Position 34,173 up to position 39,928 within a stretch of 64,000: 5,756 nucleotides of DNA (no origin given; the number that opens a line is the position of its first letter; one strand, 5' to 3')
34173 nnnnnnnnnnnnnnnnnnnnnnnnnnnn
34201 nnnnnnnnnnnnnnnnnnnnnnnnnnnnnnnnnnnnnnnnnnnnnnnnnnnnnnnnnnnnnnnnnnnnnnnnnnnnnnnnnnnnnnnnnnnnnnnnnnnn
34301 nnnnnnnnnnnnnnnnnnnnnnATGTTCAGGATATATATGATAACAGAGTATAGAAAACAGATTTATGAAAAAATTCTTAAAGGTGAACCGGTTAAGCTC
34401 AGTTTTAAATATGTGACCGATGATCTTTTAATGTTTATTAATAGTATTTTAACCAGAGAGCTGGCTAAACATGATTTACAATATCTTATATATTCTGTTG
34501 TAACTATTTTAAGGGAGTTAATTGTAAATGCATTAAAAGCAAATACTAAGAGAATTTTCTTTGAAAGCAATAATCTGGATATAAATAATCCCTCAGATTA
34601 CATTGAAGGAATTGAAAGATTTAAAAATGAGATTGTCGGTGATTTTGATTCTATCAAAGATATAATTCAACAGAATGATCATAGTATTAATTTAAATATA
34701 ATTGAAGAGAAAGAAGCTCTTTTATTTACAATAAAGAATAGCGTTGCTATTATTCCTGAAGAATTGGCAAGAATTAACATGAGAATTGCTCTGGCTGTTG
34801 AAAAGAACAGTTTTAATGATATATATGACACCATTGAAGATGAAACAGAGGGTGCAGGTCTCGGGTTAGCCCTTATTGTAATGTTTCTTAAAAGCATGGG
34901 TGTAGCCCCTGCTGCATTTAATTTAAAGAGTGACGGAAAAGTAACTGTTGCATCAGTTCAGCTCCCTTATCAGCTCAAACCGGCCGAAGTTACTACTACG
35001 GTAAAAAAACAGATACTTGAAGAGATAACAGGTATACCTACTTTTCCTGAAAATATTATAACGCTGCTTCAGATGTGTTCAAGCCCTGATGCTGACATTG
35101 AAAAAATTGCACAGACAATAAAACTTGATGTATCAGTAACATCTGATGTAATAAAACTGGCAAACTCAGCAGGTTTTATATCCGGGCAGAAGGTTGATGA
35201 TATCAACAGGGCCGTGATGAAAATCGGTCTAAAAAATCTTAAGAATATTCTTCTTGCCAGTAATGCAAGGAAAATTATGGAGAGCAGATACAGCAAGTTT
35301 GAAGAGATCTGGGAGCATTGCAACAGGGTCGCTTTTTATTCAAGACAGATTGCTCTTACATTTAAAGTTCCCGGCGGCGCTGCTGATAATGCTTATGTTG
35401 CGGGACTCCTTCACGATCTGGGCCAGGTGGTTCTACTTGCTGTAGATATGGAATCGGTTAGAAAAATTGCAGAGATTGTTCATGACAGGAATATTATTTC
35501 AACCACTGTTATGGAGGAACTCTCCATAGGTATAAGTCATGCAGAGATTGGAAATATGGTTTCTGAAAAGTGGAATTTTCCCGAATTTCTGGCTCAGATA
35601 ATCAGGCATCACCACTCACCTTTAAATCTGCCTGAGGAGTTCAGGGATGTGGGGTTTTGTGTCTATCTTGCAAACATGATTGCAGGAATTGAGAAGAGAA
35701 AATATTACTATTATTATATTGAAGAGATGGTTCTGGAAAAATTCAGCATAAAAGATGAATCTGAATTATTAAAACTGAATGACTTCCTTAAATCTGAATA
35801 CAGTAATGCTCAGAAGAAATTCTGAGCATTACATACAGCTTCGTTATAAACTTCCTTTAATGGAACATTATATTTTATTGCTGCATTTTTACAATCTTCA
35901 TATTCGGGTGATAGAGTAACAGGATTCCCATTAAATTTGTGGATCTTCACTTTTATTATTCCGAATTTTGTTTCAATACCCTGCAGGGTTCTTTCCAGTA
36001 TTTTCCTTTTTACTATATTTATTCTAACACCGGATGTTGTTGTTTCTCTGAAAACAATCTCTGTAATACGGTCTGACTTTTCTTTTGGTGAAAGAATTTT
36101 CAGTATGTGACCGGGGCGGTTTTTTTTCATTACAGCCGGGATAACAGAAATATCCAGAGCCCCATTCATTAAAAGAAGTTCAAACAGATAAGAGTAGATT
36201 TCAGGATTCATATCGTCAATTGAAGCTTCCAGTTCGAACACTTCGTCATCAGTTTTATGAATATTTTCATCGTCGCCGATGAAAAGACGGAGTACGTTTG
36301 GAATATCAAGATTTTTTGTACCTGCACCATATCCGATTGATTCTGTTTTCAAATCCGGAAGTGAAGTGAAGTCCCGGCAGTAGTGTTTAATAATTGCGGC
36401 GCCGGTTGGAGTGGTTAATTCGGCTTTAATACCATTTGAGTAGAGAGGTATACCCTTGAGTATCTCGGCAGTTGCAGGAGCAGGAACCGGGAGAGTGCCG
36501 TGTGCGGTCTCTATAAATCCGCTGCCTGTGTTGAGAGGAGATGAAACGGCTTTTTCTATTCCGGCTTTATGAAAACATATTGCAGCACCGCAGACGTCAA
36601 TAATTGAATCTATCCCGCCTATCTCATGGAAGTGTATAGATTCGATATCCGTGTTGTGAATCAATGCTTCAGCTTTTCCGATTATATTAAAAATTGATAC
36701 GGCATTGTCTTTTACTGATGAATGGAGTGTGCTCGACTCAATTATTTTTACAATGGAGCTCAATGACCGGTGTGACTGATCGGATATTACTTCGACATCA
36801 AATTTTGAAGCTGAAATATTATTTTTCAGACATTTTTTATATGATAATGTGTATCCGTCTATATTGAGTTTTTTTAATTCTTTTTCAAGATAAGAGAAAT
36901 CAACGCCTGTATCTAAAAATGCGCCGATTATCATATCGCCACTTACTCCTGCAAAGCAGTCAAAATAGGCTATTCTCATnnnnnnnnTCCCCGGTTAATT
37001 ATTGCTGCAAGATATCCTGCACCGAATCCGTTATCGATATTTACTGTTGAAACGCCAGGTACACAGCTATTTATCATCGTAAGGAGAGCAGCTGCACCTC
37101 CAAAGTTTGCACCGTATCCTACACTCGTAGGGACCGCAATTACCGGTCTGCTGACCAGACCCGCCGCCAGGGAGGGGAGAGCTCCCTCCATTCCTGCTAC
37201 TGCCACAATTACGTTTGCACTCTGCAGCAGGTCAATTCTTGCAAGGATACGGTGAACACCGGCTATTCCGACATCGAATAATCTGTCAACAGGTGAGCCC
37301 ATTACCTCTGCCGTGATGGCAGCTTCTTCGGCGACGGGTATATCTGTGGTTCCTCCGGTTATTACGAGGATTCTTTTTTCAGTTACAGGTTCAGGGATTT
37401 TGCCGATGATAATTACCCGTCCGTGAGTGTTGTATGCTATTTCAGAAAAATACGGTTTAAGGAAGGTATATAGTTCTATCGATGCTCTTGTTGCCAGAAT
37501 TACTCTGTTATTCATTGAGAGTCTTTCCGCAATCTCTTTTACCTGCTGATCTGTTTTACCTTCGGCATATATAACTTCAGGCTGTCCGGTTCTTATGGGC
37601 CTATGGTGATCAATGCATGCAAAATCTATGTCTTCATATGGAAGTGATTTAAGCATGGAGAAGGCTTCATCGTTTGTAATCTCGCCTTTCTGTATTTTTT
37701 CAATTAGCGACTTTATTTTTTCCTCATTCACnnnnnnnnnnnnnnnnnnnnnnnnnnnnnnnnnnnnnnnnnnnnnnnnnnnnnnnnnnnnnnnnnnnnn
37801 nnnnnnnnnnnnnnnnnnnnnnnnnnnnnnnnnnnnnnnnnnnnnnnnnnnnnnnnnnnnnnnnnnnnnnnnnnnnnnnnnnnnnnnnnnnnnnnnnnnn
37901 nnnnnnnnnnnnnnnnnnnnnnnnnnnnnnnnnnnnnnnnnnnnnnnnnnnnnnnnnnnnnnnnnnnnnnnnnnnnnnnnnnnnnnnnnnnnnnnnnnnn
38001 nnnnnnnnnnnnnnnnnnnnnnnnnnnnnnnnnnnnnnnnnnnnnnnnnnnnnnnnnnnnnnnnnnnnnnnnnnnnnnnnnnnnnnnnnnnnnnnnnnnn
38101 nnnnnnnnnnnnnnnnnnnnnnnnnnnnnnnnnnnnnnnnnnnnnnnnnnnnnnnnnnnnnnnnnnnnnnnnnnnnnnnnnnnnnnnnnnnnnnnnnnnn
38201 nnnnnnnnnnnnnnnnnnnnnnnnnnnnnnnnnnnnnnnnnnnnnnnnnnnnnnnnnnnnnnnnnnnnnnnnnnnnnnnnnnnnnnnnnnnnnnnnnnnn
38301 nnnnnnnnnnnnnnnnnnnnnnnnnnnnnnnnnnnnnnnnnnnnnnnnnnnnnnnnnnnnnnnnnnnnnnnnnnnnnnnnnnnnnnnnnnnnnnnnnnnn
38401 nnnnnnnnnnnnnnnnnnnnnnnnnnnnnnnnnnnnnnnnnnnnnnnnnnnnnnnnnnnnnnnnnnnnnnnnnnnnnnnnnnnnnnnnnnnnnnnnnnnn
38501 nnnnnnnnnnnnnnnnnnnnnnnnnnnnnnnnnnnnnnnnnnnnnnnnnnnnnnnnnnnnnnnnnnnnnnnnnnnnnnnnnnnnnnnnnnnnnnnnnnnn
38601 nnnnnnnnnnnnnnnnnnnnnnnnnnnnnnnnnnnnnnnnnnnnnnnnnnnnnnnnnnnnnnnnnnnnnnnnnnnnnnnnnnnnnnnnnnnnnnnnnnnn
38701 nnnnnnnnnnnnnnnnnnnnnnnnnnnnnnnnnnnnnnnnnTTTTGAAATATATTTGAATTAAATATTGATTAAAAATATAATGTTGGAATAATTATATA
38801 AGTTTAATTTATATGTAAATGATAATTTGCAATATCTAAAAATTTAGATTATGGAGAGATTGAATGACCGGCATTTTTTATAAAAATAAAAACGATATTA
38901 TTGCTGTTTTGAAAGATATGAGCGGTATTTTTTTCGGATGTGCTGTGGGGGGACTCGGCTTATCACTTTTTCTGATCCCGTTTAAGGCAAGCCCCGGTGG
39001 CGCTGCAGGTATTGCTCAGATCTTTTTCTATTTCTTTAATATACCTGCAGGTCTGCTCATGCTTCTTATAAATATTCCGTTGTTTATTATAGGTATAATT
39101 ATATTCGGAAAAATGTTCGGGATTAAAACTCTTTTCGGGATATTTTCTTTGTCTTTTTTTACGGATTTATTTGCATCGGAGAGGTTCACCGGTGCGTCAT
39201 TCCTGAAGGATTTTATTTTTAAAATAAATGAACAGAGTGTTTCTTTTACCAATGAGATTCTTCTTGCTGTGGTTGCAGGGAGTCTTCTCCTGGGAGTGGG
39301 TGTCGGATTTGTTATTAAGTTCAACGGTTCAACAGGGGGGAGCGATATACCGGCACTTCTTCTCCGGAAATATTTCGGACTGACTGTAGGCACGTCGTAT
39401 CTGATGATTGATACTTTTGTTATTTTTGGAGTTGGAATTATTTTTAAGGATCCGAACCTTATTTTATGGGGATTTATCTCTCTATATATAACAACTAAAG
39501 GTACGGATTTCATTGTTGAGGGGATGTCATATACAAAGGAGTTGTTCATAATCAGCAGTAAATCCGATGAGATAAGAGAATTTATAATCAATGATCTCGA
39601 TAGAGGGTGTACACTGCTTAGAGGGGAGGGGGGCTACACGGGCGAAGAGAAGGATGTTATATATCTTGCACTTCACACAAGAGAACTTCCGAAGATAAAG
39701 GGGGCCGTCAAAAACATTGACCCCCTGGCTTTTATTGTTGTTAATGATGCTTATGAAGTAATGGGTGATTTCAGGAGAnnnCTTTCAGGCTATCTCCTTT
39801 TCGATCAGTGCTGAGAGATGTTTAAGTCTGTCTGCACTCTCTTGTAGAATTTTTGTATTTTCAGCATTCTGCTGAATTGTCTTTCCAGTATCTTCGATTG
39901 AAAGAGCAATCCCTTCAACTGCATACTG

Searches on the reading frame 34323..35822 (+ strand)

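Call 81: search_protein_families(library=pfam, proteins=[window:34323-35822:+], max_evalue=0.00001)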
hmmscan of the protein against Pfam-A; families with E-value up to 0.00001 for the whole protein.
window:34323-35822:+ (500 aa): 2 families
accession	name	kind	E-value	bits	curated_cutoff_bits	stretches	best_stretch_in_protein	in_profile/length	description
PF08668.18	HDOD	-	7.4e-53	179.4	22.9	1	238-433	1-196/196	HDOD domain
PF01966.28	HD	-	1.4e-09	38.6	22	1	330-437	2-92/116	HD domain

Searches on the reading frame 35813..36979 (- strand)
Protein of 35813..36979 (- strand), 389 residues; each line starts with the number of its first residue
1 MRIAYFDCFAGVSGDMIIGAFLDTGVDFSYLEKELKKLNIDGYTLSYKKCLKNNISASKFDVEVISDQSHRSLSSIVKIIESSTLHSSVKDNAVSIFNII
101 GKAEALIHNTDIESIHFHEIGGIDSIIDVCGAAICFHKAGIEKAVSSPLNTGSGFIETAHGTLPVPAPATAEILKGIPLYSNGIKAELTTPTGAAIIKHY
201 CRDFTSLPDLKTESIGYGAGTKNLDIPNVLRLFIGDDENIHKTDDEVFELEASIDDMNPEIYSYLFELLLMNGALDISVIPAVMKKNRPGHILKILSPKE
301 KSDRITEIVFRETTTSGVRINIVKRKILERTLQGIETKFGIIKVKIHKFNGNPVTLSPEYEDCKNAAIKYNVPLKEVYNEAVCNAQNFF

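Call 81: search_protein_families(library=pfam, proteins=[window:35813-36979:-], max_evalue=0.00001)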
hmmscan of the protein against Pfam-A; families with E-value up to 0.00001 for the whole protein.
window:35813-36979:- (389 aa): 1 family
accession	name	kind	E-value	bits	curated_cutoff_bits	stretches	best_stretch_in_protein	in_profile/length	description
PF01969.22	Ni_insertion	-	2.3e-141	471.7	22.1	1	4-378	1-375/375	Nickel insertion protein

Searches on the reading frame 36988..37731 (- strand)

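Call 81: search_protein_families(library=pfam, proteins=[window:36988-37731:-], max_evalue=0.00001)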
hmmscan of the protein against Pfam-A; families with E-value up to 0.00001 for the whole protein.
window:36988-37731:- (248 aa): 1 family
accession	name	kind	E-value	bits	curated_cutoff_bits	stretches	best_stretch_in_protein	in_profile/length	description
PF00731.26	AIRC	-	6.1e-14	52.2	30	1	121-245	2-126/148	AIR carboxylase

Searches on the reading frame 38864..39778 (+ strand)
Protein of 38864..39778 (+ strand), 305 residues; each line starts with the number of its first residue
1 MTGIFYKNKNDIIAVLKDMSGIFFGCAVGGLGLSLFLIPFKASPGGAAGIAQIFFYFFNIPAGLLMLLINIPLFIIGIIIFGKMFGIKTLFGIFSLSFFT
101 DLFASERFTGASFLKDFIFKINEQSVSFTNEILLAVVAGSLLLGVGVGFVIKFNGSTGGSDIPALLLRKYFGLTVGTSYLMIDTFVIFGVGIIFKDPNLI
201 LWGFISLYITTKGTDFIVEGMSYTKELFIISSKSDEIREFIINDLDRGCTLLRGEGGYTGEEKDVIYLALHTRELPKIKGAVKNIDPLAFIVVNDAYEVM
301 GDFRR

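Call 81: search_protein_families(library=pfam, proteins=[window:38864-39778:+], max_evalue=0.00001)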
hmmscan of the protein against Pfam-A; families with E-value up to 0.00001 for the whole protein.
window:38864-39778:+ (305 aa): 2 families
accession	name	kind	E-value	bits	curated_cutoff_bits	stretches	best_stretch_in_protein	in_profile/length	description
PF02588.21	YitT_membrane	-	1.7e-50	171.7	24.3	1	19-241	2-204/205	Uncharacterised 5xTM membrane BCR, YitT family COG1284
PF10035.14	DUF2179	-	2.8e-20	72.3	22.8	1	247-301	1-55/55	Uncharacterized protein conserved in bacteria (DUF2179)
